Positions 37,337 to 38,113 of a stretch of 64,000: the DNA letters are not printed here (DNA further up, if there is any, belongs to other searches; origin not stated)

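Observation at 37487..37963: Small exported protein with six exact LPPGHPP heptads at a rigid 13-residue period, under codon-level purifying selection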

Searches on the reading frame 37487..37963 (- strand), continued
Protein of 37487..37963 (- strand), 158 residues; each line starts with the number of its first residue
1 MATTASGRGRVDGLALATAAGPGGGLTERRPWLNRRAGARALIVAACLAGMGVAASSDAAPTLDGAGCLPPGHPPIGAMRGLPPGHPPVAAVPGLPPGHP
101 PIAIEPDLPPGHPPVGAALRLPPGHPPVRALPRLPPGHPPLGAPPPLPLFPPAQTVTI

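Call 27: find_encoding_contigs(protein=P0001, flank=8000, max_places=3)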
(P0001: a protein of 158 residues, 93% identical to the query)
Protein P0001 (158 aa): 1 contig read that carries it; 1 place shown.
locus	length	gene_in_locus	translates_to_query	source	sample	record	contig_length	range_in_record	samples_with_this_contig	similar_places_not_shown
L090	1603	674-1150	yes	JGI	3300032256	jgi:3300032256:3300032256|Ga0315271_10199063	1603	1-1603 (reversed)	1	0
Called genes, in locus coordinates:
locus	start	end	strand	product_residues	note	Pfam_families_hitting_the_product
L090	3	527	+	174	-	?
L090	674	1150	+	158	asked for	-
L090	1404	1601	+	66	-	?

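Call 36: predict_structure(alignment_id=A1)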
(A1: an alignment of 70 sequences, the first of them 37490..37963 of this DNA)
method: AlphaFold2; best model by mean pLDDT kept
length: 158 residues; sequences in the alignment: 70
mean_pLDDT: 65.7   pTM: 0.27
mean pLDDT of the five models: 65.7, 64.7, 64.0, 64.0, 62.7
residues with pLDDT >= 90: 3; 70-90: 55; 50-70: 88; < 50: 12
segments of 3 or more residues with pLDDT < 50: none
pLDDT, mean of each block of 10 residues (from residue 1): 54 50 55 71 89 67 53 57 65 61 61 59 71 78 81 82
secondary structure, 60 per line:
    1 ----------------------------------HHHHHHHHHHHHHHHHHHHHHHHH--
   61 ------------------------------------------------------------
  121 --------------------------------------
elements in order: H35-58
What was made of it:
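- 37790..37861 (-): Residues 35-58: hydrophobic helix (........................). It is either a signal-peptide core with a possible S-D-A|A cleavage site or a signal anchor. AF2 predicts a helix at 35-58, the only secondary structure in the model (call 36).
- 37544..37759 (-): Residues 69-140: six LPPGHPP heptads at a 13-residue period. Heptad coordinates are 37739-59, 37700-20, 37661-81, 37622-42, 37583-603 and 37544-64. No secondary structure is predicted (call 36).
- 37490..37543 (-): Residues 141-158: conserved C-terminal tail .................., ending in T-x-T-I at the free C-terminus. AF2 pLDDT is about 80 here (call 36).
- On Tat (twin-arginine) signal peptide: AF2 predicts an unstructured passenger (call 36).
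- On RiPP precursor of the adjacent PqqD/ATP-grasp cassette: The N-terminus is an export or anchor segment (helix 35-58, call 36).
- On CP-type haem-regulatory motif: The region is predicted to be unstructured (call 36).
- The protein has an export or anchor segment instead of a cytoplasmic leader (call 36).
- Tried and rejected: AF2 on the family alignment gives only the N-terminal helix, so no fold search was run on that model (call 36).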

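Call 37: search_protein_representatives(alignment_id=A1)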
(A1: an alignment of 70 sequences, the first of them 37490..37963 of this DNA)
Query: 70 sequences, 130 profile positions. Proteins with E-value up to 0.001 (for the whole library): 442; up to 1e-10: 96; up to 1e-30: 3. The best 150 are listed.
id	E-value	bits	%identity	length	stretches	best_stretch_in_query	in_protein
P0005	1.1e-36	142.2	-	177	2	9-113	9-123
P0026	5.3e-33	130.3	-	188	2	65-130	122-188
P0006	9.3e-33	129.5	-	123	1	15-130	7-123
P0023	3.6e-29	117.9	-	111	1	21-130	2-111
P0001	1.5e-28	115.9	-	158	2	65-130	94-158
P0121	3.5e-28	114.7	-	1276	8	78-101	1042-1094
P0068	6.8e-27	110.5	-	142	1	9-130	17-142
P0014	1.3e-26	109.7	-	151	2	3-100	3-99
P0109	2.0e-24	102.6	-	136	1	6-118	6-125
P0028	3.9e-23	98.4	-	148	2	64-130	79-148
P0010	1.3e-22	96.7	-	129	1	20-130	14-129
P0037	2.7e-22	95.7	-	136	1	9-130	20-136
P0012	5.1e-22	94.8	-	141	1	13-129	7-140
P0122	5.2e-22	94.8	-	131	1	14-130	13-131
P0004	1.8e-21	93.0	-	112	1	14-130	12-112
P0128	4.7e-19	85.2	-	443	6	58-115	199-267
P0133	8.6e-17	77.9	-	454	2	62-128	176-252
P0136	1.6e-15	73.8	-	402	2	28-113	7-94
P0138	2.4e-15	73.2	-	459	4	64-114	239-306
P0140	6.8e-15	71.7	-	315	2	28-101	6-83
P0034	1.7e-14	70.5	-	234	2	76-129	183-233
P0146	5.0e-14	68.9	-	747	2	113-113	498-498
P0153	1.5e-13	67.4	-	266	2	26-113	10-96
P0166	3.2e-12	63.1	-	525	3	66-120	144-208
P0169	4.5e-12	62.6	-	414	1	28-118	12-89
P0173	1.2e-11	61.3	-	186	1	71-113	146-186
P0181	2.5e-11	60.2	-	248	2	29-114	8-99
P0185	5.6e-11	59.1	-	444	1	22-117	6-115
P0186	5.6e-11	59.1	-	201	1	60-101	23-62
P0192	1.1e-10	58.1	-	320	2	62-126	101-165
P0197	1.8e-10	57.4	-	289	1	59-117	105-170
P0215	1.9e-09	54.1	-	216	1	24-109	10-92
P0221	3.1e-09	53.4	-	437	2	60-114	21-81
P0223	4.6e-09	52.9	-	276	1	60-116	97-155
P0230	8.0e-09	52.1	-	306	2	59-120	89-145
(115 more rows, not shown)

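Call 38: search_protein_families(library=pfam, proteins=[P0121, P0128, P0133, P0136, P0138, P0140, P0146, P0169, P0185, P0166], max_evalue=0.001)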
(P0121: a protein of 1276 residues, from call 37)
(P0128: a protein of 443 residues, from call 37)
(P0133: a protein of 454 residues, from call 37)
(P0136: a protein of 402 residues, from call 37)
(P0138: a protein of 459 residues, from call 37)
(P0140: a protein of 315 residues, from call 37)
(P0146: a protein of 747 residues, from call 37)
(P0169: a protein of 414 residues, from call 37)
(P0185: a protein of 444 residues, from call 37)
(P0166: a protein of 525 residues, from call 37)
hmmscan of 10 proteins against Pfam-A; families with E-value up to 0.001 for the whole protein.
P0121 (1276 aa): 28 families (the best 25 are shown)
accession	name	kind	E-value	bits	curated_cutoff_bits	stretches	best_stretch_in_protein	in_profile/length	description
PF13374.12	TPR_10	-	8.1e-156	502.7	27.5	13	715-755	2-42/42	Tetratricopeptide repeat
PF13424.12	TPR_12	-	2.6e-120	393.2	30.1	7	881-957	1-77/77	Tetratricopeptide repeat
PF24885.1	TPR_NPHP3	-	5.7e-86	288.2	100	9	908-999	124-215/239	Nephrocystin-3 TPR domain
PF13176.12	TPR_7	-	2.5e-52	170.9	27.9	4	759-789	1-31/36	Tetratricopeptide repeat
PF00515.34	TPR_1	-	2.3e-43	144.7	27.8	2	758-786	2-30/34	Tetratricopeptide repeat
PF07719.23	TPR_2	-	3.6e-40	133.2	27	1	758-786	2-30/34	Tetratricopeptide repeat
PF13432.12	TPR_16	-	8.9e-34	116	32.7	2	1186-1251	6-63/65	Tetratricopeptide repeat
PF17874.7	TPR_MalT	-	2.5e-31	109.6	45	3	888-1041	45-193/336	MalT-like TPR region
PF14559.12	TPR_19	-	7.8e-26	90.6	25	1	1146-1210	2-58/68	Tetratricopeptide repeat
PF07721.20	TPR_4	-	1.5e-21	75.1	27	0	1136-1160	2-26/26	Tetratricopeptide repeat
PF13431.12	TPR_17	-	9.7e-21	72.7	24.4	0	711-735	9-33/34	Tetratricopeptide repeat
PF07720.18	TPR_3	-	1.5e-17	63.6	20.7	0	889-907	7-25/34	Tetratricopeptide repeat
PF13181.12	TPR_8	-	2.9e-17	61.7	25.7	0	759-786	3-30/34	Tetratricopeptide repeat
PF13428.12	TPR_14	-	5.5e-17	61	23.5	0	763-786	7-30/44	Tetratricopeptide repeat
PF13271.11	DUF4062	-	5.7e-14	52.5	24.7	1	8-95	1-68/82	Domain of unknown function (DUF4062)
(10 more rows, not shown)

P0128 (443 aa): 0 families

P0133 (454 aa): 0 families

P0136 (402 aa): 0 families

P0138 (459 aa): 0 families

P0140 (315 aa): 1 family
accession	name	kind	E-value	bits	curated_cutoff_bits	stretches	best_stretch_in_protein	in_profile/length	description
PF04187.18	Cofac_haem_bdg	-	8.4e-48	163.6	27.7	1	146-315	1-179/213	Haem-binding uptake, Tiki superfamily, ChaN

P0146 (747 aa): 11 families
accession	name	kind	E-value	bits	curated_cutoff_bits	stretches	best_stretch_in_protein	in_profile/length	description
PF13374.12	TPR_10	-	1.5e-74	244.6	27.5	8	373-412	3-42/42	Tetratricopeptide repeat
PF13424.12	TPR_12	-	2.1e-60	201.3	30.1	8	375-445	6-76/77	Tetratricopeptide repeat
PF24885.1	TPR_NPHP3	-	6.2e-40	137.5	100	5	634-744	109-219/239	Nephrocystin-3 TPR domain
PF13181.12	TPR_8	-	3.4e-14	52.2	25.7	0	375-403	4-32/34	Tetratricopeptide repeat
PF14357.11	DUF4404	-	1.6e-09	38.7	27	0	533-554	61-82/83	Domain of unknown function (DUF4404)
PF25170.1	TPR_WDR35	-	1.1e-08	35.3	27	0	622-657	2-37/68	WD repeat-containing protein 35, TPR repeats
PF25000.1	DUF7779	-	0.00017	22.2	27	1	188-259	4-91/95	Domain of unknown function (DUF7779)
PF23558.1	TPR_P4H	-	0.00023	21.7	27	0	585-611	45-71/91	Prolyl 4-hydroxylase peptide-substrate-binding domain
PF07719.23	TPR_2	-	0.00057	20.3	27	0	374-402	3-31/34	Tetratricopeptide repeat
PF13431.12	TPR_17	-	0.00058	20.4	24.4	0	375-392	16-33/34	Tetratricopeptide repeat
PF16969.10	SRP68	-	0.00086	18.8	26.1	0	498-571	420-496/565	RNA-binding signal recognition particle 68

P0169 (414 aa): 0 families

P0185 (444 aa): 0 families

P0166 (525 aa): 0 families
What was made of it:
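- (d) P0140 fuses 5 motifs to a ChaN haem-binding domain (PF04187, 8.4e-48; call 38).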

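Call 41: search_protein_families(library=pfam, proteins=[P0181, P0192, P0197, P0223, P0215, P0186, P0153, P0230, P0173, P0221], max_evalue=0.05)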
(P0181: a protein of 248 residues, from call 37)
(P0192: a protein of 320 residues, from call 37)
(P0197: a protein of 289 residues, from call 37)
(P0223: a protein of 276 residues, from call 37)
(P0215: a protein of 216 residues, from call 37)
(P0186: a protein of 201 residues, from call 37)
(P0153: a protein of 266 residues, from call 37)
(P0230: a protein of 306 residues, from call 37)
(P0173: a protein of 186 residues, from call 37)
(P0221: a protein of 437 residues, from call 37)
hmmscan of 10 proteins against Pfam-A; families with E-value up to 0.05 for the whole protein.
P0181 (248 aa): 1 family
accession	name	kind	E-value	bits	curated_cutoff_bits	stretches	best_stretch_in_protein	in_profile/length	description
PF23892.1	Ig_CycH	-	1.9e-11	44.1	27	1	133-233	1-96/108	Cytochrome c-type biogenesis protein H Ig-like domain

P0192 (320 aa): 8 families
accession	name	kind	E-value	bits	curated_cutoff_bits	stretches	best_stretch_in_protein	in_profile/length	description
PF13431.12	TPR_17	-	1.1e-07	32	24.4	1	259-288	1-30/34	Tetratricopeptide repeat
PF13414.12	TPR_11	-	1.5e-07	31.4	26.8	1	254-280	11-37/42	TPR repeat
PF13428.12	TPR_14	-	6.1e-05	23.8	23.5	1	237-278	2-42/44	Tetratricopeptide repeat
PF14559.12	TPR_19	-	0.0013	19.4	25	0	254-279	8-33/68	Tetratricopeptide repeat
PF23914.1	TPR_CcmH_CycH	-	0.0023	18.2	42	1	229-281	43-96/158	Cytochrome c-type biogenesis protein H TPR domain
PF13432.12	TPR_16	-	0.0029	18.5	32.7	1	218-270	13-64/65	Tetratricopeptide repeat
PF00515.34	TPR_1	-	0.012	15.9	27.8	0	256-270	20-34/34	Tetratricopeptide repeat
PF06346.17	Drf_FH1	-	0.031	14.6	40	1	42-147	17-122/157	Formin Homology Region 1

P0197 (289 aa): 0 families

P0223 (276 aa): 2 families
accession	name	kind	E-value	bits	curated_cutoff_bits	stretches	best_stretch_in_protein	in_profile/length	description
PF08402.16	TOBE_2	-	0.002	18.6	21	0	29-78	12-67/76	TOBE domain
PF01336.31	tRNA_anti-codon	-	0.017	15.5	27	0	200-224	2-27/75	OB-fold nucleic acid binding domain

P0215 (216 aa): 1 family
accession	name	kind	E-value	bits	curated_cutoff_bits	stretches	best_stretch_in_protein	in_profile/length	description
PF09923.14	DUF2155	-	0.00042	20.8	27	1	117-210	1-86/89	Uncharacterized protein conserved in bacteria (DUF2155)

P0186 (201 aa): 1 family
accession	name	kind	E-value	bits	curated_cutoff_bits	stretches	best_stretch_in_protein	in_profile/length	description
PF09923.14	DUF2155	-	6e-05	23.5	27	1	102-197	1-87/89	Uncharacterized protein conserved in bacteria (DUF2155)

P0153 (266 aa): 0 families

P0230 (306 aa): 0 families

P0173 (186 aa): 3 families
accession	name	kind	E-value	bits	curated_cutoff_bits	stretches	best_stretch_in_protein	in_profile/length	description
PF09865.15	DUF2092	-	0.00039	20.3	21.2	1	48-134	136-210/212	Predicted periplasmic protein (DUF2092)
PF17131.11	LolA_like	-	0.0017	18.4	30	1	34-105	68-130/184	Outer membrane lipoprotein-sorting protein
PF03548.22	LolA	-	0.011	15.9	23.6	1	21-125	63-165/165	Outer membrane lipoprotein carrier protein LolA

P0221 (437 aa): 0 families

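Call 43: search_protein_families(library=ncbifam, proteins=[P0221, P0136, P0153, P0230, P0197, P0140, P0181, P0192, P0031, P0010], max_evalue=0.05)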
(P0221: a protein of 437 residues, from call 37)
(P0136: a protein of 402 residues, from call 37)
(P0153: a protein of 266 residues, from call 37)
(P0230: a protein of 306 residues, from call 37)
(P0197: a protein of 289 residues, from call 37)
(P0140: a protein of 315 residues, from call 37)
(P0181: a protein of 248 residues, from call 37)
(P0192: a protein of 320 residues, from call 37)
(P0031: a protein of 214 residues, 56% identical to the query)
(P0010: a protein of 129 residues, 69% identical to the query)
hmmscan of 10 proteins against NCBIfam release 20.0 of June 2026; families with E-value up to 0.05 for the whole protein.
P0221 (437 aa): 0 families

P0136 (402 aa): 0 families

P0153 (266 aa): 0 families

P0230 (306 aa): 0 families

P0197 (289 aa): 0 families

P0140 (315 aa): 1 family
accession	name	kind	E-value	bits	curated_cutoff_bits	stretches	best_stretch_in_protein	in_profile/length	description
NF033502.0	Sul4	exception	0.049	13.1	600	0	196-257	85-144/277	sulfonamide-resistant dihydropteroate synthase Sul4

P0181 (248 aa): 0 families

P0192 (320 aa): 5 families
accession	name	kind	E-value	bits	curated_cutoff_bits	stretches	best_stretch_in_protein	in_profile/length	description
TIGR02917.1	PEP_TPR_lipo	equivalog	7e-10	37.4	312.2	1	193-299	557-664/899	XrtA/PEP-CTERM system TPR-repeat protein PrsT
NF040959.1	MamA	equivalog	8.4e-09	35.2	200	1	182-299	84-202/204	magnetosome protein MamA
NF033762.1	social_mot_Tgl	equivalog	4.2e-05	23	225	1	252-299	46-95/252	social motility TPR repeat lipoprotein Tgl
NF052415.1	T3SS_chap_SctY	equivalog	0.0015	19.1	70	1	217-292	21-98/106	type III secretion apparatus assembly chaperone SctY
TIGR02521.1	type_IV_pilW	equivalog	0.0045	16.6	154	1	252-300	46-95/234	type IV pilus biogenesis/stability protein PilW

P0031 (214 aa): 0 families

P0010 (129 aa): 0 families
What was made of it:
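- Tried and rejected: NCBIfam gave no names for the fusion partner domains (call 43).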

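Call 45: find_encoding_contigs(protein=P0140, flank=7000, max_places=2)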
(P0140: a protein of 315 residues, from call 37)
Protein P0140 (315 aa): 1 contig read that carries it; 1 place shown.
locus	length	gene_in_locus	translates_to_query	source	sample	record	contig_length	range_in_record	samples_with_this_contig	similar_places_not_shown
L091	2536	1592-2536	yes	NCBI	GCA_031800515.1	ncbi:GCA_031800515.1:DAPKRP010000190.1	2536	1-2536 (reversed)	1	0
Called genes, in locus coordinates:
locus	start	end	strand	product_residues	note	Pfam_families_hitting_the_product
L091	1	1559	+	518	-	PF00801:PKD, PF18911:PKD_4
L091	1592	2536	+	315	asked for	PF04187:Cofac_haem_bdg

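Call 46: find_encoding_contigs(protein=P0221, flank=7000, max_places=2)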
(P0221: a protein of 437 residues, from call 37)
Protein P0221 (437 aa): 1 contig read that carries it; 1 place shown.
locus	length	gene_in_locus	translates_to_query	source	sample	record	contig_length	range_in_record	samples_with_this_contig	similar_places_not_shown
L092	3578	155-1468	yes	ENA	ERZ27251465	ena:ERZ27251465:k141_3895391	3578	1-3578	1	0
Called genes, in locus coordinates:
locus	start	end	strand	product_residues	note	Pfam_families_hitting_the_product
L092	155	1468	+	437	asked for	-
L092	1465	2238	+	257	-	PF13191:AAA_16 (weak), PF00005:ABC_tran, PF13304:AAA_21 (faint)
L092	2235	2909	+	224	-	PF01061:ABC2_membrane, PF03379:CcmB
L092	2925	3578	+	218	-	?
